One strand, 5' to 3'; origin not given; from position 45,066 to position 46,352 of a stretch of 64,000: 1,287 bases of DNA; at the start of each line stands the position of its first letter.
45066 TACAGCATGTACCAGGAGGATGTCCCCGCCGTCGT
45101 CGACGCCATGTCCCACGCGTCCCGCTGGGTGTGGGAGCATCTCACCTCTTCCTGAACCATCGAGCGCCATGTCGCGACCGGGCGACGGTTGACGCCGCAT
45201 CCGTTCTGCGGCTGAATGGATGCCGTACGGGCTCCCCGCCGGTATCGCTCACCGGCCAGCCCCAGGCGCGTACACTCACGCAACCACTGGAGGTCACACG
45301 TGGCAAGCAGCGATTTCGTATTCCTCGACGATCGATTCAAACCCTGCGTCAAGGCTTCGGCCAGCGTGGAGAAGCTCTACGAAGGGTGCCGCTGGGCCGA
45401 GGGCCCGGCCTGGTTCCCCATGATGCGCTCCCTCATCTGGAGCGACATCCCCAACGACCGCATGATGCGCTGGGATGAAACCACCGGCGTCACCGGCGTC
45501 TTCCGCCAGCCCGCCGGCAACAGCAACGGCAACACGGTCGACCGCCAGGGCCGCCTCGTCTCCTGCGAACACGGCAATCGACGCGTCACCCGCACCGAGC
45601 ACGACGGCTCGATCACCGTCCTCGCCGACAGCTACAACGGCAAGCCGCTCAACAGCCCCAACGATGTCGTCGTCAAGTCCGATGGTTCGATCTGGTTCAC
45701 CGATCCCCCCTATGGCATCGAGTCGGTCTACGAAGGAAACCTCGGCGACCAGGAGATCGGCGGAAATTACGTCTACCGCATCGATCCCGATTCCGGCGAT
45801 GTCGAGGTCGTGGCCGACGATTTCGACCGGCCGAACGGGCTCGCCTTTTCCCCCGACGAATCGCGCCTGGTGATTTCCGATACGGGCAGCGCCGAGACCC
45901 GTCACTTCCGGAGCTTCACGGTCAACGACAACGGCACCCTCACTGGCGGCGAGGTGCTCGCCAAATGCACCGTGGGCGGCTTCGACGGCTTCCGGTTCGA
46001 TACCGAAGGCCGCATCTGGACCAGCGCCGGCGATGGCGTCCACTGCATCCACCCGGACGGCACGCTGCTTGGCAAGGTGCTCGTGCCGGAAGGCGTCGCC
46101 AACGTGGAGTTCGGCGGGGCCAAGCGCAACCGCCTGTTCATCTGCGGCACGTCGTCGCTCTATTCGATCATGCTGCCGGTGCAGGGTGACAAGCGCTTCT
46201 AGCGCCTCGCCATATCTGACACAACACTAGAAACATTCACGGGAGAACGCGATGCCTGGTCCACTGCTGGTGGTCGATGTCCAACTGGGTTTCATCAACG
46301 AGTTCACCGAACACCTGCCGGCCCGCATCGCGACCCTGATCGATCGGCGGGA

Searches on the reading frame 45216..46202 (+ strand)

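Call 70: search_protein_families(library=pfam, proteins=[window:45216-46202:+], max_evalue=0.00001)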
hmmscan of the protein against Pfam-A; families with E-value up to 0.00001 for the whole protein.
window:45216-46202:+ (328 aa): 2 families
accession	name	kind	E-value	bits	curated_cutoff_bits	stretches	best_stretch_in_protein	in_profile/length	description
PF08450.18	SGL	-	1.1e-47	163.1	26.3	1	60-310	1-243/246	SMP-30/Gluconolactonase/LRE-like region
PF03088.22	Str_synth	-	1.2e-06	29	25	0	150-227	2-80/89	Strictosidine synthase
